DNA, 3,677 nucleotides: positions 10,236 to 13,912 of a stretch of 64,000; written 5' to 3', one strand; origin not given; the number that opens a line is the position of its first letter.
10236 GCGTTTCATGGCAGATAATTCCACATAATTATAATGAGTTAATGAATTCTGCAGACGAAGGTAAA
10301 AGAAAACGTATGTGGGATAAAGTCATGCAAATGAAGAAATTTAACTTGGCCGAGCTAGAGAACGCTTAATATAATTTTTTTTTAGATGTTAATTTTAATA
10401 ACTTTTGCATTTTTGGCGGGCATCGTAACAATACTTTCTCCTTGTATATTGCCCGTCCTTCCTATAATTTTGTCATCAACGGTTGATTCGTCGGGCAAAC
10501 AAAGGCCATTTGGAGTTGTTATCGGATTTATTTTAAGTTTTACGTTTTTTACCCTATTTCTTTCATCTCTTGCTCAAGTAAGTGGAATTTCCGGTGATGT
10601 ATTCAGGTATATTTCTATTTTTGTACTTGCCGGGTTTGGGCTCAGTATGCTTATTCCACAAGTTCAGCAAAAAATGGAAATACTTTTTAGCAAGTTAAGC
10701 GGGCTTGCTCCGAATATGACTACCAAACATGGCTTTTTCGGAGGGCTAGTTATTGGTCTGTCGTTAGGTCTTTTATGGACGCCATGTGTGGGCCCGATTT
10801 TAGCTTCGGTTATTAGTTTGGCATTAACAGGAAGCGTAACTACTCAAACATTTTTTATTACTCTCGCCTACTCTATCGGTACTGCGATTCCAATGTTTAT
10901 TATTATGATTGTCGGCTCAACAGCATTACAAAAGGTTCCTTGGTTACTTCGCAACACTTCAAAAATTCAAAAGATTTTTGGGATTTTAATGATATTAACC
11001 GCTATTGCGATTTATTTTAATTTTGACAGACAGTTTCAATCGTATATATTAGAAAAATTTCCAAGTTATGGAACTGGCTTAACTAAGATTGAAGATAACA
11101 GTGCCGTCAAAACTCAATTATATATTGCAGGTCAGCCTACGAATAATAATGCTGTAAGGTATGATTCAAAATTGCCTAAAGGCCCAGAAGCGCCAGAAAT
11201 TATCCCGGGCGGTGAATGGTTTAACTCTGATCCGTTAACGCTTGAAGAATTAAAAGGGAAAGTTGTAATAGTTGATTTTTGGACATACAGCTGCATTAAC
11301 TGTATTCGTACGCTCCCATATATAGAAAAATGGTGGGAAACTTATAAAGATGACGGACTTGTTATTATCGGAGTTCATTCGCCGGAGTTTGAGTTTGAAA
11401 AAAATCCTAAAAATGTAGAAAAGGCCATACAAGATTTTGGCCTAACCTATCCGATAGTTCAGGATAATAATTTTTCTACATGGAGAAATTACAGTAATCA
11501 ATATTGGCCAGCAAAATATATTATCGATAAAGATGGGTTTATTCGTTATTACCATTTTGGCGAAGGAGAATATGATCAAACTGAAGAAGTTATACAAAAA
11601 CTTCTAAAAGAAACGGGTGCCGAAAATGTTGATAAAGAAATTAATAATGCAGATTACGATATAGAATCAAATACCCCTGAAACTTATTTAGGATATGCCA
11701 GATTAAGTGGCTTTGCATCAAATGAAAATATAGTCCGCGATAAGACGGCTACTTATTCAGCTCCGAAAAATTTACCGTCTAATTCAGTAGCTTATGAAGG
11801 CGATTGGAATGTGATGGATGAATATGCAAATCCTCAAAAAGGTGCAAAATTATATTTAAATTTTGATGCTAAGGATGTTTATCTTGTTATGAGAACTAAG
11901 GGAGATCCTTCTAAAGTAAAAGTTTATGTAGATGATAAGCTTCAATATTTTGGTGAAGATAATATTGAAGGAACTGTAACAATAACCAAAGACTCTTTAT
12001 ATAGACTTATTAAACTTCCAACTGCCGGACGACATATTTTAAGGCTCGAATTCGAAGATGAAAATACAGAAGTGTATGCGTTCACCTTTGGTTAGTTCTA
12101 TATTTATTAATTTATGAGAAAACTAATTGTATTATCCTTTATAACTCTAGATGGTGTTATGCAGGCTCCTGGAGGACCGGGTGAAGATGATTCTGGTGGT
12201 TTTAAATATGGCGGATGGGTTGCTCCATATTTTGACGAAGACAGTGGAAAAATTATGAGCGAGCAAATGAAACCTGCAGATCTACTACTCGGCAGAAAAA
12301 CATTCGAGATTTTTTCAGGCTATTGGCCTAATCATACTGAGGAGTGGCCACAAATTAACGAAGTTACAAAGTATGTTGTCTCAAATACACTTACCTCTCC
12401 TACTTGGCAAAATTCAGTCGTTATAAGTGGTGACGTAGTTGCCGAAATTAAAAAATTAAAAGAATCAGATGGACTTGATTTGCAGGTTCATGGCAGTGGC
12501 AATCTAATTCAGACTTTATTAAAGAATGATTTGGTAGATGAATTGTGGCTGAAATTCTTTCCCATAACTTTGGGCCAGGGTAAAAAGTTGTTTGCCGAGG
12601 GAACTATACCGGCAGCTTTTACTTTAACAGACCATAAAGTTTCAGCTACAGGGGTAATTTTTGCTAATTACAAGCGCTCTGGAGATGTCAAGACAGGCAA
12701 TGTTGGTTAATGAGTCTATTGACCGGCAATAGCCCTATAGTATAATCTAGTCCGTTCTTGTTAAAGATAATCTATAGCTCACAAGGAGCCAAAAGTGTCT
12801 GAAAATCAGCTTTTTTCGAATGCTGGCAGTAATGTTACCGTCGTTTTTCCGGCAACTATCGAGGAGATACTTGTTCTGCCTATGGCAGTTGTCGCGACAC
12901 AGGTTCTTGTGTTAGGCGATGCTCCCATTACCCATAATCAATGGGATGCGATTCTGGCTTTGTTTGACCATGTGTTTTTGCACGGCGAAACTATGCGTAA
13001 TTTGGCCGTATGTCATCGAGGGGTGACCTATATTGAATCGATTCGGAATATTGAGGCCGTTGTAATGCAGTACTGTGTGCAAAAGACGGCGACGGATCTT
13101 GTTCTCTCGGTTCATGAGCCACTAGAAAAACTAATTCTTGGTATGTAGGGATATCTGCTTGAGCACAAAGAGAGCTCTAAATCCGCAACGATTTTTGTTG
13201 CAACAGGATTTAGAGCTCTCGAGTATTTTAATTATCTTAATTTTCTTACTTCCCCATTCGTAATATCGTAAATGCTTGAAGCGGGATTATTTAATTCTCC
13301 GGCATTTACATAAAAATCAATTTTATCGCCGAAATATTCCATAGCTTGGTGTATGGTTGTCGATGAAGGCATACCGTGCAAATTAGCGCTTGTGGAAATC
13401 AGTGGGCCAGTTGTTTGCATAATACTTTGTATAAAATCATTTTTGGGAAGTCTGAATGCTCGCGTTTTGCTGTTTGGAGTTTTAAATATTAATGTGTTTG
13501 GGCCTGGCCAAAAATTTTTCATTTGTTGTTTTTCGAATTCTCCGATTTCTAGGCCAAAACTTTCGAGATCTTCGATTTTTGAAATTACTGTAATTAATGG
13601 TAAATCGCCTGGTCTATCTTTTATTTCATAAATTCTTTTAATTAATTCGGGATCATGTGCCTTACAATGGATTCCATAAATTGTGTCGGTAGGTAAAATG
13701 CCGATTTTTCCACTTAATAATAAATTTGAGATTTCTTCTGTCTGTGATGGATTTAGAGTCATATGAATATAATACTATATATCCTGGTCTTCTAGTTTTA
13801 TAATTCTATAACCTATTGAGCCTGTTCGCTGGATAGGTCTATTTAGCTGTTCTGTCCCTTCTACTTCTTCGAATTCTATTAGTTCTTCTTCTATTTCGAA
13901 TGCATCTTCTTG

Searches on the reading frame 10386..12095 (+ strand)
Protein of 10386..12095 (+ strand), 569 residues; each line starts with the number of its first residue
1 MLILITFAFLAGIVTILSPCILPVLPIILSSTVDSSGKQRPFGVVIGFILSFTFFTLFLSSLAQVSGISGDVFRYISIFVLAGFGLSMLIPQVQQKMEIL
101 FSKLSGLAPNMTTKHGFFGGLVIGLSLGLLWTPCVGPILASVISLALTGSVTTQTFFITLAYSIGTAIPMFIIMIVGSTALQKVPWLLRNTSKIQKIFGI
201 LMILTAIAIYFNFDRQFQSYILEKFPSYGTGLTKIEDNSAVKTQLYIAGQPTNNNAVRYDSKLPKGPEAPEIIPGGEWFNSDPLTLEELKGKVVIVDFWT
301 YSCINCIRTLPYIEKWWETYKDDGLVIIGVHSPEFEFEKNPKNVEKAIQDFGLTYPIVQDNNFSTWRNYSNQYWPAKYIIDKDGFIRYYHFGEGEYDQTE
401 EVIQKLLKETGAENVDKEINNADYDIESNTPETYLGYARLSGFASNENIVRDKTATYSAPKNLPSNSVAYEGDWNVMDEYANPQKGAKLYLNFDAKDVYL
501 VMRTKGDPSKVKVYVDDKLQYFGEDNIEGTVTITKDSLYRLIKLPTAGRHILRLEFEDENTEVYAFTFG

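Call 41: search_protein_families(library=pfam, proteins=[window:10386-12095:+], max_evalue=0.00001)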
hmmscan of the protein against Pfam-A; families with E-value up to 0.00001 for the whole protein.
window:10386-12095:+ (569 aa): 6 families
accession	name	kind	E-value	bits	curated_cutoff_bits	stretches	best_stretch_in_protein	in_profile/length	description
PF17991.7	Thioredoxin_10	-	4.5e-36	124.9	27.1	1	430-569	1-142/142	Thioredoxin like C-terminal domain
PF00578.27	AhpC-TSA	-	1.2e-13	51.6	26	1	283-388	17-123/124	AhpC/TSA family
PF08534.16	Redoxin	-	2.1e-11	44.2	26.6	1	283-399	20-140/148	Redoxin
PF02683.22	DsbD_TM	-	3.7e-10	39.9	27.1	1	3-209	3-214/219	Cytochrome C biogenesis protein transmembrane domain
PF13386.12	DsbD_2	-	1.6e-08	35.1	24.9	1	8-207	2-198/199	Cytochrome C biogenesis protein transmembrane region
PF13905.12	Thioredoxin_8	-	4e-08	33.9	27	1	291-386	1-94/94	Thioredoxin-like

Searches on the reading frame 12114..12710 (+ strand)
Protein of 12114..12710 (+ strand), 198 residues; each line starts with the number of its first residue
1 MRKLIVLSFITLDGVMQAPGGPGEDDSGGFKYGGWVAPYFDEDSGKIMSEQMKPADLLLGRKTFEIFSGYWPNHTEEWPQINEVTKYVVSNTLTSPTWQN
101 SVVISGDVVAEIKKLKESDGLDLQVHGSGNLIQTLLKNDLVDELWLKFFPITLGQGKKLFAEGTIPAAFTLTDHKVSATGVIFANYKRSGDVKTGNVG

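Call 82: search_protein_families(library=pfam, proteins=[window:12114-12710:+], max_evalue=0.01)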
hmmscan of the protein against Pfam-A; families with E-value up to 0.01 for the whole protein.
window:12114-12710:+ (198 aa): 1 family
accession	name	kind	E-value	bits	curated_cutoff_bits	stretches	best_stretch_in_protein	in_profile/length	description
PF01872.23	RibD_C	-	5.3e-23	82.3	24.1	1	2-182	1-196/197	RibD C-terminal domain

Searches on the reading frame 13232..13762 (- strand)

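Call 5: search_protein_families(library=pfam, proteins=[window:13232-13762:-], max_evalue=1)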
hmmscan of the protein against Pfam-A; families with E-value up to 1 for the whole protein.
window:13232-13762:- (176 aa): 2 families
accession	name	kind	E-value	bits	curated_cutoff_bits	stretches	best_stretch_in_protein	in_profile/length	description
PF01300.24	Sua5_yciO_yrdC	-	8e-41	139.9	25.1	1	14-176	2-176/178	Telomere recombination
PF17833.7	pre-PUA_NIP7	-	0.22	12.3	23.1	0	60-84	52-76/80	NIP7/UPF0113, pre-PUA domain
